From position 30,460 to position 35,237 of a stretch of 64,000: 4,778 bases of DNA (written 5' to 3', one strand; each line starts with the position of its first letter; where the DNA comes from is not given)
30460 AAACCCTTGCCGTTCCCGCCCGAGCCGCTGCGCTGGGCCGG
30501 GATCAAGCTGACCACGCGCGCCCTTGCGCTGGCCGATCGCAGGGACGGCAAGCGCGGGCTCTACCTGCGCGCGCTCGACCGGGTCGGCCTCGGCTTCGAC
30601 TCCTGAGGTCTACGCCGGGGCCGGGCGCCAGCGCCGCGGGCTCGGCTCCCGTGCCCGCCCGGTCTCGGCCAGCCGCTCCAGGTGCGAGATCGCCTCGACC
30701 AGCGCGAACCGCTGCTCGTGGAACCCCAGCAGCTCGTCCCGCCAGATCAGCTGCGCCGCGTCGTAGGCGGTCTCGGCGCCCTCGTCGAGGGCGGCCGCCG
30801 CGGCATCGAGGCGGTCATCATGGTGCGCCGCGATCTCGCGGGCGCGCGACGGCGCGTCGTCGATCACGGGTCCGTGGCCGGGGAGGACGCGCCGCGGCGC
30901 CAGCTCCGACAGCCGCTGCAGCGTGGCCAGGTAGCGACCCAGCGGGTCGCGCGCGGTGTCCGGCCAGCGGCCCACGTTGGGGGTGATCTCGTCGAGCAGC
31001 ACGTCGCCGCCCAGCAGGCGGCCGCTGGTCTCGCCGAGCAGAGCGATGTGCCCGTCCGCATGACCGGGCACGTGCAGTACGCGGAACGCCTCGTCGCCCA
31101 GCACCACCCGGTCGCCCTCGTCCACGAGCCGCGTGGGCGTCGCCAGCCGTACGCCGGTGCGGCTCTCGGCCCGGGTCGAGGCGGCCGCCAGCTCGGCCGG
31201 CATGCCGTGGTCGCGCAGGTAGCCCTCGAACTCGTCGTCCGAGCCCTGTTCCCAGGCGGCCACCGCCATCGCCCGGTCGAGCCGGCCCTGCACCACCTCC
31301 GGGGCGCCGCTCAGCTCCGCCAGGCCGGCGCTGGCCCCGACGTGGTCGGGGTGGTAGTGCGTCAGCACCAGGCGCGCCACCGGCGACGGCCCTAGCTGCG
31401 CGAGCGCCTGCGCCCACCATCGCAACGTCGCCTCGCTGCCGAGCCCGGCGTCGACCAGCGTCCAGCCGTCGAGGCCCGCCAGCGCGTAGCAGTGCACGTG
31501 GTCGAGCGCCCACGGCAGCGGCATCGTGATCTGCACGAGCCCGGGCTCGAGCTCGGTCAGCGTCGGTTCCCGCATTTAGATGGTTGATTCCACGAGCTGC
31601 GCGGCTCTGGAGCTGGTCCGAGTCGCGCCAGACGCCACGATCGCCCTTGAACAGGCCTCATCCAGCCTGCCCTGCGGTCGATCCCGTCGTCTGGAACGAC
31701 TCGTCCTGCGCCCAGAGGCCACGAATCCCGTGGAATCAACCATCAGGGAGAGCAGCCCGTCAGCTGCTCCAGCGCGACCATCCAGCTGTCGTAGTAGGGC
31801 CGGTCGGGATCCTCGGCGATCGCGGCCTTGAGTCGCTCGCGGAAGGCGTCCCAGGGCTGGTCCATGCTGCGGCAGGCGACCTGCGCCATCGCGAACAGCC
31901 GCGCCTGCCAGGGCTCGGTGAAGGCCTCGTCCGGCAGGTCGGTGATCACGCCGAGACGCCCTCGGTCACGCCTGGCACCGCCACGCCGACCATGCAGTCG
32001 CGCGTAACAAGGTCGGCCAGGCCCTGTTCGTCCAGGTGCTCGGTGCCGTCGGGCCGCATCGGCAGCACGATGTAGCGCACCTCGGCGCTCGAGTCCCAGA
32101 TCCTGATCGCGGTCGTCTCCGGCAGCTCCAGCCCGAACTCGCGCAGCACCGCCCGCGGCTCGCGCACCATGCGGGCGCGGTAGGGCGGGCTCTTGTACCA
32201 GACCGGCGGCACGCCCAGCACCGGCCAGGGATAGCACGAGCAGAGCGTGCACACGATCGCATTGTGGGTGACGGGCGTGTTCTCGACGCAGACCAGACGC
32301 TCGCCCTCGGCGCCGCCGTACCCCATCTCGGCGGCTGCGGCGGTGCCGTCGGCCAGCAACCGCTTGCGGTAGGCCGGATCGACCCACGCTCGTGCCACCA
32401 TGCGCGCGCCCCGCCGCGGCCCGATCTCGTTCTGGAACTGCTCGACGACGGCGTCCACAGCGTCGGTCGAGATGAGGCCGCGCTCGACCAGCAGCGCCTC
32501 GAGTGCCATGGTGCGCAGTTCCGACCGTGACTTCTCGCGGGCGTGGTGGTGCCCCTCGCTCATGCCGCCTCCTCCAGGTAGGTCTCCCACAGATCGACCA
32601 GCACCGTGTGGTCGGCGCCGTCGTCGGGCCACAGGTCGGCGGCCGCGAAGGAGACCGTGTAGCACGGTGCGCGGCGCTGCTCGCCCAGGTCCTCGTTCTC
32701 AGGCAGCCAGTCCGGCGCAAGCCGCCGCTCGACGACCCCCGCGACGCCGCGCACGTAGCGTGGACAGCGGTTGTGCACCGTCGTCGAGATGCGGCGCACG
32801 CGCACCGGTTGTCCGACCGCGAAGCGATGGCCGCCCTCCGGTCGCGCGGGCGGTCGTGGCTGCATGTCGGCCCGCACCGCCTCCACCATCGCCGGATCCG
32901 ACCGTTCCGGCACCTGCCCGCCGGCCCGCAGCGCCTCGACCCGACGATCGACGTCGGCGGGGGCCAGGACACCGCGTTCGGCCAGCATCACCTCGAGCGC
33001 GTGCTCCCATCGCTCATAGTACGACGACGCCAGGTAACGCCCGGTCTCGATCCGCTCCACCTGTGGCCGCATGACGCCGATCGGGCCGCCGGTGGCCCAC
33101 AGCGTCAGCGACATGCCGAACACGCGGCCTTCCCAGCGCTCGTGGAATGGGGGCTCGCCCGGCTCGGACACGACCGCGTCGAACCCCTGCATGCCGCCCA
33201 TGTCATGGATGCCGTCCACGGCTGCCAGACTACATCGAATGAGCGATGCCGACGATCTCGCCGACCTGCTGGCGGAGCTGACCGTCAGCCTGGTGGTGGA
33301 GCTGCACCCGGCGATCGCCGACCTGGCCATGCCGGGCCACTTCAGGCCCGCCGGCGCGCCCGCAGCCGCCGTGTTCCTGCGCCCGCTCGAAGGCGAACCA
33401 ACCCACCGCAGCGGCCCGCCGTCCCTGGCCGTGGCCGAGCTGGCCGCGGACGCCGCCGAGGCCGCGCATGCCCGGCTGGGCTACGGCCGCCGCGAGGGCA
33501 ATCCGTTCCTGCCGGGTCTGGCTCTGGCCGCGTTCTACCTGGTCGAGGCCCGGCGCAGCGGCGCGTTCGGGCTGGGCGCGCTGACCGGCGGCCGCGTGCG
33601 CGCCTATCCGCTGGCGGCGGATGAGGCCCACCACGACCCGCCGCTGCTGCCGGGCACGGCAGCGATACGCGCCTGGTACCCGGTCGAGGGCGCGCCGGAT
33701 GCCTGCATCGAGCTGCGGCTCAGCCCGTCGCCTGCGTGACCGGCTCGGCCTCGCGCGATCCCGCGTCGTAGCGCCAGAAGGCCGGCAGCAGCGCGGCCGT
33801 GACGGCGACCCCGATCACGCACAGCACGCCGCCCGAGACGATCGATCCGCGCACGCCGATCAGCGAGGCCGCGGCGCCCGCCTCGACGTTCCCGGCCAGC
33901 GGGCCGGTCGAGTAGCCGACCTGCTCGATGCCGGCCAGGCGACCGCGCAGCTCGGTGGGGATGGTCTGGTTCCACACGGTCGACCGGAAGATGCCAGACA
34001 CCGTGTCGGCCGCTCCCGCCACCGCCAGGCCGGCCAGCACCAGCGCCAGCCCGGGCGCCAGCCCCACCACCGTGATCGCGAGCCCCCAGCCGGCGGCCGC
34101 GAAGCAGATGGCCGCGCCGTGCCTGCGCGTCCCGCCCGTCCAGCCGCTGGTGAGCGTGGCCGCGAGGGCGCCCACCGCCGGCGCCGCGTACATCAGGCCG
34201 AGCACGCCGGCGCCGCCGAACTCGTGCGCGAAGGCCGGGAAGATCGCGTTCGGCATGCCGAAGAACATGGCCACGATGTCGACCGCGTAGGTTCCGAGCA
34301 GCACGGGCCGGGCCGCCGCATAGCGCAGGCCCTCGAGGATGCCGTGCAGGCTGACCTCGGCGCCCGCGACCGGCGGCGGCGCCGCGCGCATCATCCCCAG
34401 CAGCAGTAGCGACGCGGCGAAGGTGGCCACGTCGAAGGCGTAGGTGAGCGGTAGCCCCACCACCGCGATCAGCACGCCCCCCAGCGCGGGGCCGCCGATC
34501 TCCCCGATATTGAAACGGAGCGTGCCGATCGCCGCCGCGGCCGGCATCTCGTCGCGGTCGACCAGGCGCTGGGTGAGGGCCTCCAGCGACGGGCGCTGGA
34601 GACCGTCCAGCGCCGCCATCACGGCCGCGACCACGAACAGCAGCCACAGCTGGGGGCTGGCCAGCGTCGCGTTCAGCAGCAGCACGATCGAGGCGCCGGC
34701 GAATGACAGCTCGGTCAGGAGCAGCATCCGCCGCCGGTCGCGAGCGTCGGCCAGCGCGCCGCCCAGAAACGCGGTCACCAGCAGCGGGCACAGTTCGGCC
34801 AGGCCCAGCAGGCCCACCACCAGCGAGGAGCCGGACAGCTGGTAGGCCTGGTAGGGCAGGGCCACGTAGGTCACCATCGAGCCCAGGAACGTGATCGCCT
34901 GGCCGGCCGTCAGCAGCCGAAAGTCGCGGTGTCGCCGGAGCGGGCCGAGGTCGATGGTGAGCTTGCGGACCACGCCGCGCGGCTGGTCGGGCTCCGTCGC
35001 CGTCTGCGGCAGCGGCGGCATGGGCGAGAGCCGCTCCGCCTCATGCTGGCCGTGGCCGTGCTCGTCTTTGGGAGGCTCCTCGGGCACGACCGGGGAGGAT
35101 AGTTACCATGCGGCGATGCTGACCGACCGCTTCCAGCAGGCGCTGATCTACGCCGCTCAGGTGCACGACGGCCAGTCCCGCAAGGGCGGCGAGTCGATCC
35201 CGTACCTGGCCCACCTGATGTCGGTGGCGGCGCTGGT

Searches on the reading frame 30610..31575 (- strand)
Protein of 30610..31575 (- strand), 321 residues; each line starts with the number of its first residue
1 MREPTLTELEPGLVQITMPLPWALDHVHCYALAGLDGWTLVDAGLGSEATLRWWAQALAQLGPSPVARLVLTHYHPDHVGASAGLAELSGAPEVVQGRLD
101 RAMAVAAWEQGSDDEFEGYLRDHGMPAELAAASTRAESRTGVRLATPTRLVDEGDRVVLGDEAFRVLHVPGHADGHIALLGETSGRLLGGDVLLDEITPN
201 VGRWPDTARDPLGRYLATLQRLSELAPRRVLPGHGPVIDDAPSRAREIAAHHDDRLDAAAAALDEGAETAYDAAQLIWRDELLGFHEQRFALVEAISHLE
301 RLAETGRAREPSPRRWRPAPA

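Call 26: search_protein_families(library=pfam, proteins=[window:30610-31575:-])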
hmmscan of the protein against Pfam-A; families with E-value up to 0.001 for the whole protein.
window:30610-31575:- (321 aa): 3 families
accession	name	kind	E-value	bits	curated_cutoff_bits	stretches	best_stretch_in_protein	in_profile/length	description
PF00753.33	Lactamase_B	-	7.3e-25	88.5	22.7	1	25-234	4-196/196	Metallo-beta-lactamase superfamily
PF21221.3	B_lactamase-like_C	-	4.8e-06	26.6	27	1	262-307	1-45/46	Metallo-beta-lactamase-like, C-terminal domain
PF12706.13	Lactamase_B_2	-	0.00025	21.2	27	1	38-104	2-75/200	Beta-lactamase superfamily domain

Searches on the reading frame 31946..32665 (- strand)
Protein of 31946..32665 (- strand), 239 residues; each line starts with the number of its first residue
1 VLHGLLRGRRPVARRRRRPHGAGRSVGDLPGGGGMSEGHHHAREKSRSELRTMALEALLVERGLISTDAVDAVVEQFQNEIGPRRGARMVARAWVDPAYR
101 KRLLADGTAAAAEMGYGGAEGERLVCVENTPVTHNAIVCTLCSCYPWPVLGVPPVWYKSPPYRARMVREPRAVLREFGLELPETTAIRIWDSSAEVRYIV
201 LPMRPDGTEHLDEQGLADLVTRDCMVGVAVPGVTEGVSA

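Call 26: search_protein_families(library=pfam, proteins=[window:31946-32665:-])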
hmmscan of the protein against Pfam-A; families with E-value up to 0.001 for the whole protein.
window:31946-32665:- (239 aa): 2 families
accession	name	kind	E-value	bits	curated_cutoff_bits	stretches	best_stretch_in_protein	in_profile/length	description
PF02979.21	NHase_alpha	-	3.1e-86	287.9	27.2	1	48-229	3-184/184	Nitrile hydratase, alpha chain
PF14407.11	Frankia_peptide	-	7.2e-05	23.4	48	0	88-116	4-32/63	Ribosomally synthesized peptide prototyped by Frankia Franean1_4349.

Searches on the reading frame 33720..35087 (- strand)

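Call 73: search_protein_families(library=pfam, proteins=[window:33720-35087:-], max_evalue=0.00001)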
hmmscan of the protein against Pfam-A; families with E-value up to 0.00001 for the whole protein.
window:33720-35087:- (455 aa): 2 families
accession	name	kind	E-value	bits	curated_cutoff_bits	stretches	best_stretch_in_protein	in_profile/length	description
PF05977.19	MFS_3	-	1e-33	117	27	1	47-436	4-397/524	Transmembrane secretion effector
PF07690.21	MFS_1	-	6.6e-27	94.8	33.4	2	60-277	2-213/347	Major Facilitator Superfamily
